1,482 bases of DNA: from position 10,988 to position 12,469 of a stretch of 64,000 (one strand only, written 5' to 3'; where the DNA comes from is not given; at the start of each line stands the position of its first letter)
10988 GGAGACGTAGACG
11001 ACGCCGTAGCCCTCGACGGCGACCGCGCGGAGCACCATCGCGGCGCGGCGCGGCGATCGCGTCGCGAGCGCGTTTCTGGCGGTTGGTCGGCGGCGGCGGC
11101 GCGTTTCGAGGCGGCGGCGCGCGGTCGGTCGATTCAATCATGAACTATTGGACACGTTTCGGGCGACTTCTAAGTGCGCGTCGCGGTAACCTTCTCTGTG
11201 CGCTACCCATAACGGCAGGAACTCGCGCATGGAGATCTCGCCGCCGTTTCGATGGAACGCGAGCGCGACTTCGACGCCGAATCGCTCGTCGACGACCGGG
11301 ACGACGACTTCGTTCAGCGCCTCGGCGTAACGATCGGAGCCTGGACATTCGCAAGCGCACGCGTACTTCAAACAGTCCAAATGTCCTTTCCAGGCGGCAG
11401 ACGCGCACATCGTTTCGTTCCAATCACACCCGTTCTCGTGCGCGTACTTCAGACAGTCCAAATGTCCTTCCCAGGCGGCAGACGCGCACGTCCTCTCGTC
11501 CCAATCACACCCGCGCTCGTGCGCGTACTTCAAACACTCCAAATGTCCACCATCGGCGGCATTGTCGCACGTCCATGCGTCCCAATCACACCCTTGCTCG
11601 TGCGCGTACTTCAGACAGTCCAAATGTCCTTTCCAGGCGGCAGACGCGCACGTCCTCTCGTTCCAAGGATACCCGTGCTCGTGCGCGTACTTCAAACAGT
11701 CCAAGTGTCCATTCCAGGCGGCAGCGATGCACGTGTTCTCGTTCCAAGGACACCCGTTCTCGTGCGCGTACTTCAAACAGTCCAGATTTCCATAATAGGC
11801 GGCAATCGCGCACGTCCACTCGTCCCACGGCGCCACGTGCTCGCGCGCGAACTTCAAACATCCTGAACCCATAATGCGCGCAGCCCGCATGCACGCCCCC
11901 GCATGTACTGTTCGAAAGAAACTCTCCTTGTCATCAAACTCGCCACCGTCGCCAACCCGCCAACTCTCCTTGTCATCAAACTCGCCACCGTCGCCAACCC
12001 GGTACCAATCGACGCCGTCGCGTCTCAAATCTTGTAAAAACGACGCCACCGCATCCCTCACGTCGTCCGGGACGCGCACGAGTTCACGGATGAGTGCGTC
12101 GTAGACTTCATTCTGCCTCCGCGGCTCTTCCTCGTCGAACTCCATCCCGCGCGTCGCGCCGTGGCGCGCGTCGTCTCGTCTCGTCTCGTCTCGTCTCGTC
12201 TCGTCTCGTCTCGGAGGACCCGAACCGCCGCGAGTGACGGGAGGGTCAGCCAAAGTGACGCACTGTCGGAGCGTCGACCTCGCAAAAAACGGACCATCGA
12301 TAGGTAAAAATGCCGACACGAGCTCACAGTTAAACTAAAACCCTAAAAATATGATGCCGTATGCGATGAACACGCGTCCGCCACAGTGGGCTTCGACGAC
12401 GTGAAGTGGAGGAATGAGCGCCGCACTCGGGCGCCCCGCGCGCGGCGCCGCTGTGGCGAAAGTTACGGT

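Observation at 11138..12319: Fast-evolving ankyrin-like 27-aa repeat gene with three nested repeat layers (81-bp array, 42-bp duplication, in-frame (CGTCT)8)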

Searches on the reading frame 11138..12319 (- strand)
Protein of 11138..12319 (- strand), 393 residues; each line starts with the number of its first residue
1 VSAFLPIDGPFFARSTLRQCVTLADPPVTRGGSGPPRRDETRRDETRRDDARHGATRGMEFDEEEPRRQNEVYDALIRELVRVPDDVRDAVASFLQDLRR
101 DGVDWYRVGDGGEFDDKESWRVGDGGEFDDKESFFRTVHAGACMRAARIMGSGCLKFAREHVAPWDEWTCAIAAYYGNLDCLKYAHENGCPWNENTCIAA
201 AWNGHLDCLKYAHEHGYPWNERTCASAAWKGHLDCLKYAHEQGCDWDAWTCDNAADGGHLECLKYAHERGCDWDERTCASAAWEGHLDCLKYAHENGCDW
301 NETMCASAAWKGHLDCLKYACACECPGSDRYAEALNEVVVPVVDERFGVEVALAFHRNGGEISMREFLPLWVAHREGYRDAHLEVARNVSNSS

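Call 4: search_protein_families(library=pfam, proteins=[window:11138-12319:-], max_evalue=1)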
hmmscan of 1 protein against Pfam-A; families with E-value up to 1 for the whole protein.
window:11138-12319:- (393 aa): 6 families
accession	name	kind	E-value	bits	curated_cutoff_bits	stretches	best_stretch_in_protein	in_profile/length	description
PF13637.12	Ank_4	-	6.5e-20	71.2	22.7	5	172-212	3-49/50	Ankyrin repeats (many copies)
PF13857.12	Ank_5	-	4.8e-18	65.5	27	4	172-194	22-44/56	Ankyrin repeats (many copies)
PF12796.13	Ank_2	-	2.8e-13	50.7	27.3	2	172-246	3-86/90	Ankyrin repeats (3 copies)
PF00023.36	Ank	-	4e-06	27.3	21.1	0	281-302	9-30/33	Ankyrin repeat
PF13606.12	Ank_3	-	0.015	16.2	22.3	0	172-193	8-29/30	Ankyrin repeat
PF19419.5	DUF5983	-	0.027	15.2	27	0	233-246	59-72/90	Family of unknown function (DUF5983) C-terminal domain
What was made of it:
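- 11138..12145 (-): Coding sequence of the ankyrin-repeat protein (335 codons plus stop), starting at the first in-frame ATG (MEFDEEE...). Pfam Ank families are above cut-off (call 4).
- On Ankyrin repeat (Pfam clan Ank: PF00023, PF12796, PF13637, PF13857): Ank_4 scores 71.2 bits (cut-off 22.7), Ank_5 65.5 (27), Ank_2 50.7 (27.3) and Ank 27.3 (21.1) (call 4).
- Closest known: Canonical 33-residue ankyrin repeat proteins. Same: The Pfam models score above their cut-offs (call 4).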

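Call 8: find_homologous_proteins(query=window:11141-12145:-)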
Query window:11141-12145:- (335 aa): 5189 proteins with E <= 0.001 among 8000 candidates; the best 120 are listed.
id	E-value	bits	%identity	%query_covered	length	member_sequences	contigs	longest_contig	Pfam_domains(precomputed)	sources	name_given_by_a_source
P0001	1.1e-196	672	88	100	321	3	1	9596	PF13857.13,PF12796.14,PF00023.37,PF13637.13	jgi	jgi:hypothetical protein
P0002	3.3e-181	621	78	100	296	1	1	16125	PF13606.13,PF13857.13,PF12796.14,PF00023.37,PF13637.13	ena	-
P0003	1.9e-171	588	65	100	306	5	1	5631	PF13606.13,PF13857.13,PF12796.14,PF13637.13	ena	-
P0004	1.9e-164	565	56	57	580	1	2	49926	PF13606.13,PF13857.13,PF12796.14,PF00023.37,PF13637.13,PF24521.3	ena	-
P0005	2.3e-164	565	70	100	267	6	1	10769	PF13857.13,PF12796.14,PF13637.13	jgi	jgi:hypothetical protein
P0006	6.0e-164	564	69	100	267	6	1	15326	PF13857.13,PF12796.14,PF00023.37,PF13637.13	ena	-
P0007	4.2e-158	545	63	55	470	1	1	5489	PF13857.13,PF12796.14,PF13637.13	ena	-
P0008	1.5e-155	536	68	99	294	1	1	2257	PF13606.13,PF13857.13,PF12796.14,PF00023.37,PF13637.13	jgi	jgi:hypothetical protein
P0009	4.2e-153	528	57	98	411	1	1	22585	PF13606.13,PF19419.6,PF13857.13,PF12796.14,PF00023.37,PF13637.13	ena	-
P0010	3.4e-147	509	58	98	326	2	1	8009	PF13606.13,PF13857.13,PF12796.14,PF00023.37,PF13637.13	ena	-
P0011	9.5e-139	481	54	99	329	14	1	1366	PF13857.13,PF12796.14,PF13637.13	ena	-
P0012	7.7e-138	478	48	67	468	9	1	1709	PF13606.13,PF13857.13,PF12796.14,PF00023.37,PF13637.13,PF24521.3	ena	-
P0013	7.5e-136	471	72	70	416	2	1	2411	PF13606.13,PF13857.13,PF12796.14,PF00023.37,PF13637.13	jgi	jgi:hypothetical protein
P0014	7.6e-135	468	55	99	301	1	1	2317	PF13857.13,PF12796.14,PF13637.13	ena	-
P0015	5.5e-133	462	79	49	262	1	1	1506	PF13637.13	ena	-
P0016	1.5e-130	454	80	51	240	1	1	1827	PF12796.14,PF13637.13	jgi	jgi:hypothetical protein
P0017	7.1e-129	448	74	49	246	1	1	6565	PF13637.13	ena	-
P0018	2.8e-128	446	59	55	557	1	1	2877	PF13606.13,PF13857.13,PF12796.14,PF13637.13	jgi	jgi:hypothetical protein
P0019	1.6e-127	444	44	56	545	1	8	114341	PF13857.13,PF12796.14,PF13637.13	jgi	jgi:hypothetical protein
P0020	2.2e-127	443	64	100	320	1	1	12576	PF13857.13,PF12796.14,PF00023.37,PF13637.13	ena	-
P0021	1.7e-126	441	46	59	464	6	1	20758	PF13857.13,PF12796.14,PF13637.13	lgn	-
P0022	6.1e-126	439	60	99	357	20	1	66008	PF13857.13,PF12796.14,PF00023.37,PF13637.13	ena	-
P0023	1.9e-124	434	54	56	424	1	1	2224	PF13606.13,PF13857.13,PF12796.14,PF00023.37,PF13637.13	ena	-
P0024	3.1e-124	433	53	98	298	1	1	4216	PF13606.13,PF13857.13,PF12796.14,PF00023.37,PF13637.13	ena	-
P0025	7.6e-124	432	51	53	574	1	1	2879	PF13857.13,PF12796.14,PF13637.13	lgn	-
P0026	2.9e-123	430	49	99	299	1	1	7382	PF13857.13,PF12796.14,PF13637.13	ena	-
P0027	4.0e-122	426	55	99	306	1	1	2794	PF13857.13,PF12796.14,PF13637.13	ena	-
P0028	7.1e-122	425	60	97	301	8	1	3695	PF13606.13,PF13857.13,PF12796.14,PF13637.13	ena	-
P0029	1.2e-120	421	86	39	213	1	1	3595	PF13637.13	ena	-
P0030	1.7e-119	417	55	56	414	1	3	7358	PF13606.13,PF13857.13,PF12796.14,PF00023.37,PF13637.13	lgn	-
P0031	5.2e-119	416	55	53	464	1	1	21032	PF13606.13,PF13857.13,PF12796.14,PF00023.37,PF13637.13,PF26788.1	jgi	jgi:hypothetical protein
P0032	1.0e-118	415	61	55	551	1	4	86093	PF13606.13,PF13857.13,PF12796.14,PF00023.37,PF13637.13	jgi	jgi:hypothetical protein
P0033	2.7e-118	414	41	95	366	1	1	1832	PF13637.13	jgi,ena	-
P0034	2.5e-116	407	90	39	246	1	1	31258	PF13637.13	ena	-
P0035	5.6e-116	406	54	43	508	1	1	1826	PF13606.13,PF13857.13,PF12796.14,PF13637.13,PF24521.3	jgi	jgi:hypothetical protein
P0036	1.6e-115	404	86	39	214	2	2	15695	PF13857.13,PF13637.13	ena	-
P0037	2.4e-115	404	53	55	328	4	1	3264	PF13857.13,PF12796.14,PF13637.13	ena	-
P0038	4.1e-115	403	48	73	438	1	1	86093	PF13606.13,PF13857.13,PF12796.14,PF00023.37,PF13637.13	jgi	jgi:hypothetical protein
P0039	4.2e-115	403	46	94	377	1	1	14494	PF13606.13,PF13857.13,PF12796.14,PF00023.37,PF13637.13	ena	-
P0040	1.1e-114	402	73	53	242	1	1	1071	PF13857.13,PF13637.13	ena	-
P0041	3.8e-114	400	54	50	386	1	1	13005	PF13857.13,PF12796.14,PF13637.13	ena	-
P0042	8.9e-114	399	48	99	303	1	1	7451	PF13857.13,PF12796.14,PF13637.13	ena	-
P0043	7.0e-113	396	50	99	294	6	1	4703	PF12796.14,PF13637.13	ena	-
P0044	1.4e-111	391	54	53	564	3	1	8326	PF13606.13,PF13857.13,PF12796.14,PF00023.37,PF13637.13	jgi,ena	jgi:hypothetical protein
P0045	1.2e-110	388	55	50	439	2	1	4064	PF13606.13,PF13857.13,PF12796.14,PF00023.37,PF13637.13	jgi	jgi:hypothetical protein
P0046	1.7e-108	381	55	58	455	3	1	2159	PF13606.13,PF13857.13,PF12796.14,PF00023.37,PF13637.13,PF24521.3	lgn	-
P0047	1.1e-107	379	60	72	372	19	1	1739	PF13606.13,PF13857.13,PF12796.14,PF00023.37,PF13637.13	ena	-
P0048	5.2e-105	370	49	67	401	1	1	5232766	PF00651.38,PF13606.13,PF13857.13,PF12796.14,PF00023.37,PF13637.13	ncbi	ncbi:hypothetical protein QTP88_027293 [Uroleucon formosanum]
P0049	7.0e-105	369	66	71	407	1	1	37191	PF13606.13,PF19419.6,PF13857.13,PF12796.14,PF00023.37,PF13637.13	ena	-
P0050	1.7e-103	365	40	53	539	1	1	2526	PF13606.13,PF13857.13,PF12796.14,PF00023.37,PF13637.13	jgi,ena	-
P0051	3.6e-103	364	53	54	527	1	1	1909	PF13606.13,PF13857.13,PF12796.14,PF00023.37,PF13637.13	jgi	jgi:hypothetical protein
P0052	5.0e-103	363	64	52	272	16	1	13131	PF13637.13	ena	-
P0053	3.5e-102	361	66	52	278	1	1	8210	PF13637.13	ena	-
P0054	5.1e-102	360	37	68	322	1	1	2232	PF13606.13,PF13857.13,PF13920.13,PF12796.14,PF00023.37,PF13637.13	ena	-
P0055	1.3e-101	359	52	56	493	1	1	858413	PF13606.13,PF13857.13,PF12796.14,PF00023.37,PF13637.13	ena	-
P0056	5.0e-101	357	63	52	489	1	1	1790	PF00847.27,PF13857.13,PF12796.14,PF13637.13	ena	-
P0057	7.8e-101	356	55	53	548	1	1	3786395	PF13606.13,PF13857.13,PF12796.14,PF00023.37,PF13637.13,PF24521.3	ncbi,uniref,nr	ncbi:ankyrin repeat domain-containing protein [Chaetoceros tenuissimus]|uniref:Ankyrin repeat domain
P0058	8.0e-101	356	42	75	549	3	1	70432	PF13606.13,PF13857.13,PF12796.14,PF00023.37,PF13637.13,PF24521.3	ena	-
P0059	1.2e-99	352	80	48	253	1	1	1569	PF13637.13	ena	-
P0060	1.7e-99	352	65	52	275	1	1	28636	PF13637.13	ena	-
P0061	8.8e-99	349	60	56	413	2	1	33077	PF13606.13,PF13857.13,PF12796.14,PF00023.37,PF13637.13,PF24521.3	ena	-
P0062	1.0e-98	349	43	52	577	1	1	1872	PF13857.13,PF12796.14,PF13637.13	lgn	-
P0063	3.2e-98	347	47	64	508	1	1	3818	PF13606.13,PF13857.13,PF12796.14,PF00023.37,PF13637.13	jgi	jgi:ribosomal protein S8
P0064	3.5e-98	347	54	56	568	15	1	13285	PF13606.13,PF13857.13,PF12796.14,PF00023.37,PF13637.13,PF24521.3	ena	-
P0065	3.9e-98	347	52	57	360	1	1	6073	PF13857.13,PF12796.14,PF13637.13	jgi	jgi:hypothetical protein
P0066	1.5e-97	345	64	52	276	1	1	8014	PF13637.13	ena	-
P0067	2.5e-97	345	78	62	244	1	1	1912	PF13857.13,PF12796.14,PF13637.13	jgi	jgi:hypothetical protein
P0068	5.9e-97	343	76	61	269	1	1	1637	PF13606.13,PF13857.13,PF12796.14,PF00023.37,PF13637.13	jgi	jgi:hypothetical protein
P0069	1.3e-96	342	59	53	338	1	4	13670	PF13606.13,PF19419.6,PF13857.13,PF12796.14,PF00023.37,PF13637.13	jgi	jgi:hypothetical protein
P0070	1.1e-95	339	54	60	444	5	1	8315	PF13606.13,PF13857.13,PF12796.14,PF00023.37,PF13637.13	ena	-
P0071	2.7e-95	338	65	53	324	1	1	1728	PF07967.20,PF13857.13,PF12796.14,PF13637.13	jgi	jgi:hypothetical protein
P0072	4.2e-95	337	53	57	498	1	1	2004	PF13857.13,PF13637.13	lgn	-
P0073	4.4e-95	337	47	75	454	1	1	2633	PF13606.13,PF13857.13,PF13920.13,PF12796.14,PF00023.37,PF13637.13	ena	-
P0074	5.5e-95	337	52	61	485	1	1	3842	PF13606.13,PF13857.13,PF12796.14,PF13637.13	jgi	jgi:hypothetical protein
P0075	5.8e-95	337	65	68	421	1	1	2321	PF13606.13,PF13857.13,PF12796.14,PF00023.37,PF13637.13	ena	-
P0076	9.9e-95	336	56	47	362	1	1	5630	PF13606.13,PF13857.13,PF12796.14,PF00023.37,PF13637.13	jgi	jgi:hypothetical protein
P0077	1.9e-94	335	54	96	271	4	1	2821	PF13606.13,PF13857.13,PF12796.14,PF00023.37,PF13637.13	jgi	-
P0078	3.4e-94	334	36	73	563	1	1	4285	PF13606.13,PF13857.13,PF12796.14,PF00023.37,PF13637.13,PF24521.3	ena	-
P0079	5.3e-94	334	61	56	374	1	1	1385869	PF13606.13,PF13857.13,PF12796.14,PF00023.37,PF13637.13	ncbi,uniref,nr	ncbi:ankyrin repeat domain-containing protein [Bodo saltans virus]|uniref:Ankyrin repeat domain-cont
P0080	8.0e-94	333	76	62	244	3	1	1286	PF13857.13,PF12796.14,PF13637.13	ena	-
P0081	1.5e-93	332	53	55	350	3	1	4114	PF13857.13,PF12796.14,PF13637.13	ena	-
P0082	1.5e-93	332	67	52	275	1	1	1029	PF13857.13,PF12796.14,PF13637.13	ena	-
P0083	1.5e-93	332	48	48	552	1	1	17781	PF13857.13,PF12796.14,PF00023.37,PF13637.13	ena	-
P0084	2.0e-93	332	64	52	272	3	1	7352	PF13637.13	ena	-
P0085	2.7e-93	331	45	69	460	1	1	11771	PF13857.13,PF12796.14,PF13637.13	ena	-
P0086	2.9e-93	331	54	53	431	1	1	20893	PF13606.13,PF13857.13,PF12796.14,PF00023.37,PF13637.13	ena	-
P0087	3.9e-93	331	57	56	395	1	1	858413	PF13857.13,PF13637.13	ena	-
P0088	1.8e-92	329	47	50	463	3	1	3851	PF13606.13,PF13857.13,PF12796.14,PF00023.37,PF13637.13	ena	-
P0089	4.4e-92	327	53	49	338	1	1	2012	PF13606.13,PF13857.13,PF12796.14,PF00023.37,PF13637.13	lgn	-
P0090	5.7e-92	327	48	68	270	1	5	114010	PF13606.13,PF19419.6,PF13857.13,PF12796.14,PF00023.37,PF13637.13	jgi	jgi:hypothetical protein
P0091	1.5e-91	326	75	61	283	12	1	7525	PF13857.13,PF12796.14,PF13637.13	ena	-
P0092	2.0e-91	325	54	58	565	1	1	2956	PF13606.13,PF13857.13,PF12796.14,PF00023.37,PF13637.13,PF24521.3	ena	-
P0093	2.3e-91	325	42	74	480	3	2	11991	PF13606.13,PF13857.13,PF13340.12,PF12796.14,PF00023.37,PF13637.13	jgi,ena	jgi:hypothetical protein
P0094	4.6e-91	324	50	62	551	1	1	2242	PF13606.13,PF13857.13,PF12796.14,PF00023.37,PF13637.13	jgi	jgi:hypothetical protein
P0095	7.3e-91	323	67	52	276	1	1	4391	PF13637.13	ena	-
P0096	8.9e-91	323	55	55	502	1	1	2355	PF13857.13,PF12796.14,PF13637.13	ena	-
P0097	1.5e-90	322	57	55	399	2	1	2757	PF13606.13,PF13857.13,PF12796.14,PF00023.37,PF13637.13,PF24521.3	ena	-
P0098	2.7e-90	321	50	56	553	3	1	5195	PF13606.13,PF13857.13,PF12796.14,PF00023.37,PF13637.13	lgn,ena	-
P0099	2.9e-90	321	62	51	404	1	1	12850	PF13606.13,PF13857.13,PF13920.13,PF12796.14,PF13637.13,PF24921.2,PF13639.13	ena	-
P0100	5.8e-90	320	49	55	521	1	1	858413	PF13857.13,PF12796.14,PF13637.13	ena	-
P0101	6.9e-90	320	49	57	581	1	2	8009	PF13637.13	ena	-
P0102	8.3e-90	320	45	80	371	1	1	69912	PF13606.13,PF19419.6,PF13857.13,PF12796.14,PF00023.37,PF13637.13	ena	-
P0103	2.0e-89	319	59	53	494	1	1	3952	PF13606.13,PF13857.13,PF12796.14,PF00023.37,PF13637.13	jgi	jgi:hypothetical protein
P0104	2.9e-89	318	61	50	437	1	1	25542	PF13857.13,PF12796.14,PF13637.13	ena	-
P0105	3.1e-89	318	55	58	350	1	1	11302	PF13606.13,PF13857.13,PF12796.14,PF00023.37,PF13637.13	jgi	jgi:Ankyrin repeats (3 copies)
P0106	3.2e-89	318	47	72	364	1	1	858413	PF13857.13,PF12796.14,PF13637.13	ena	-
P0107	4.3e-89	317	60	50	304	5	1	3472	PF13606.13,PF19419.6,PF13857.13,PF12796.14,PF00023.37,PF13637.13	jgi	jgi:hypothetical protein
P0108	6.4e-89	317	48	56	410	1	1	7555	PF13857.13,PF12796.14,PF13637.13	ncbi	-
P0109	6.6e-89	317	57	59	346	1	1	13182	PF13857.13,PF12796.14,PF00023.37,PF13637.13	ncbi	-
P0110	7.4e-89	317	61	51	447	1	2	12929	PF13606.13,PF19419.6,PF13857.13,PF12796.14,PF13637.13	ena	-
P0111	9.1e-89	316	53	53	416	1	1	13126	PF13606.13,PF13857.13,PF12796.14,PF00023.37,PF13637.13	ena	-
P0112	2.8e-88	315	72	57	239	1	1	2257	PF13606.13,PF13857.13,PF12796.14,PF00023.37,PF13637.13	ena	-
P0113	4.8e-88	314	59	46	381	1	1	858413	PF13857.13,PF12796.14,PF13637.13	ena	-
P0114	8.7e-88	313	59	59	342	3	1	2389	PF13606.13,PF13857.13,PF12796.14,PF00023.37,PF13637.13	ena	-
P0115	1.3e-87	313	65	52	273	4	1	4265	PF13637.13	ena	-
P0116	1.3e-87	313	77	45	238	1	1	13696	PF12796.14,PF13637.13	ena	-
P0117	1.5e-87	312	52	58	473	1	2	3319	PF13606.13,PF13857.13,PF12796.14,PF00023.37,PF13637.13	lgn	-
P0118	5.6e-87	310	61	53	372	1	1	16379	PF13857.13,PF12796.14,PF13637.13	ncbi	-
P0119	8.3e-87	310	64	52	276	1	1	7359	PF13637.13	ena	-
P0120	8.8e-87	310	49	59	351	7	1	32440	PF13606.13,PF13857.13,PF12796.14,PF00023.37,PF13637.13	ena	-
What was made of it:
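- The same repeat type occurs in diatoms and other protists, so the direction of any transfer is unknown (call 8).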

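Call 9: find_encoding_contigs(protein=window:11138-12145:-, flank=8000, max_places=4)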
Protein window:11138-12145:- (335 aa): no gene with exactly this product is on record in the collection.

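Call 10: find_encoding_contigs(protein=P0001, flank=8000, max_places=4)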
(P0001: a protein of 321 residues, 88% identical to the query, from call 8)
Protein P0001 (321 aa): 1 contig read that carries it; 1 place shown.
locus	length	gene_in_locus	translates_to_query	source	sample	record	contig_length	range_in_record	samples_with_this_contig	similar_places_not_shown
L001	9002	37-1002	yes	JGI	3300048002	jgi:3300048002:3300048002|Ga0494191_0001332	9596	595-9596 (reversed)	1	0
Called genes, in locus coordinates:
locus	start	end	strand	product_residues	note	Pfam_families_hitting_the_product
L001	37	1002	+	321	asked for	PF00023:Ank (faint), PF12796:Ank_2 (weak), PF13857:Ank_5 (faint), PF13637:Ank_4 (weak)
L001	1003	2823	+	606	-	PF00097:zf-C3HC4 (weak), PF13920:zf-C3HC4_3 (weak), PF13923:zf-C3HC4_2 (weak), PF02176:zf-TRAF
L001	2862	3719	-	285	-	-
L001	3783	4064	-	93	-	-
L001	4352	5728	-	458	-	PF04424:MINDY_DUB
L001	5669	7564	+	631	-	PF00462:Glutaredoxin, PF00610:DEP, PF04784:DUF547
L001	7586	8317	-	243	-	-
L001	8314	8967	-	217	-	-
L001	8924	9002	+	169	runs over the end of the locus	-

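Call 18: find_encoding_contigs(protein=P0002, flank=4000, max_places=2)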
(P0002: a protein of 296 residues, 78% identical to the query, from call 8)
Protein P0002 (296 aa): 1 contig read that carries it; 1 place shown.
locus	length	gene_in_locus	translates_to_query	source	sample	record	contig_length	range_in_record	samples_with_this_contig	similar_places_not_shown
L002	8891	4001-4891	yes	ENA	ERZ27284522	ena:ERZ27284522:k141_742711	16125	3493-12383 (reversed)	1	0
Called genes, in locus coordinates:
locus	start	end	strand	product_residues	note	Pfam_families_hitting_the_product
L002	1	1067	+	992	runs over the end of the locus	PF07992:Pyr_redox_2 (faint), PF01494:FAD_binding_3, PF12796:Ank_2, PF00023:Ank (faint), PF13637:Ank_4, PF13637:Ank_4 (weak), PF12796:Ank_2, PF13637:Ank_4 (weak), +2 more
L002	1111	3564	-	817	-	-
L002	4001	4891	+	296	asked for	PF00023:Ank (faint), PF12796:Ank_2, PF13606:Ank_3 (faint), PF13857:Ank_5 (faint), PF13637:Ank_4 (weak)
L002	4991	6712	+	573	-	PF00097:zf-C3HC4 (weak), PF13920:zf-C3HC4_3 (weak), PF13923:zf-C3HC4_2 (weak), PF02176:zf-TRAF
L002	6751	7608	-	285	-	-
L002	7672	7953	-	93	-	-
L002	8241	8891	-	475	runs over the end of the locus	PF04424:MINDY_DUB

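Call 19: find_encoding_contigs(protein=P0003, flank=4000, max_places=2)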
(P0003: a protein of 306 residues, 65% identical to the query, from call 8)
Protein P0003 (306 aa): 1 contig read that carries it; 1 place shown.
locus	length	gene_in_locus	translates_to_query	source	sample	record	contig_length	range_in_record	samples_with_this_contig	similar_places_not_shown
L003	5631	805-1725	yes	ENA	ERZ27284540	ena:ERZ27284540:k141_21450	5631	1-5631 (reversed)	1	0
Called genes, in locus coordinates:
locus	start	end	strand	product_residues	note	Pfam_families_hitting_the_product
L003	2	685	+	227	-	?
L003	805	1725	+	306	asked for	PF12796:Ank_2, PF13606:Ank_3 (faint), PF13637:Ank_4 (weak), PF13857:Ank_5 (faint), PF13637:Ank_4 (weak)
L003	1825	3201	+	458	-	PF00097:zf-C3HC4 (weak), PF13445:zf-RING_UBOX (faint), PF13639:zf-RING_2 (weak), PF13920:zf-C3HC4_3 (weak), PF13923:zf-C3HC4_2 (weak), PF02176:zf-TRAF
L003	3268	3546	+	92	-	-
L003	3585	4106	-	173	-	-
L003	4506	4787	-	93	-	-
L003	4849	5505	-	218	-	-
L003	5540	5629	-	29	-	?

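Call 20: find_encoding_contigs(protein=P0006, flank=4000, max_places=2)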
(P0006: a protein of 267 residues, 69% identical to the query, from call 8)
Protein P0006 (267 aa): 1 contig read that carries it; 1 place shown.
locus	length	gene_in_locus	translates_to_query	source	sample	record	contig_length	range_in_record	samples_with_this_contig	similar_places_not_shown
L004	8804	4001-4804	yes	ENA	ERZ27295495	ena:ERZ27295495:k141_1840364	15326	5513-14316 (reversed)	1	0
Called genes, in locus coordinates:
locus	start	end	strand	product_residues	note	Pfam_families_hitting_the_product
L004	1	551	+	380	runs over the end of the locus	PF00307:CH (weak), PF03271:EB1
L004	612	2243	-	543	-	PF04181:RPAP2_Rtr1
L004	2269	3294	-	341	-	PF00571:CBS (faint)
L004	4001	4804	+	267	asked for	PF00023:Ank (faint), PF12796:Ank_2 (weak), PF13857:Ank_5 (faint), PF13637:Ank_4 (weak)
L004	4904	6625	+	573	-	PF00097:zf-C3HC4 (weak), PF13920:zf-C3HC4_3 (weak), PF13923:zf-C3HC4_2 (weak), PF02176:zf-TRAF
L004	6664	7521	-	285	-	-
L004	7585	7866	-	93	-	-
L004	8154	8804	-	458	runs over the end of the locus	PF04424:MINDY_DUB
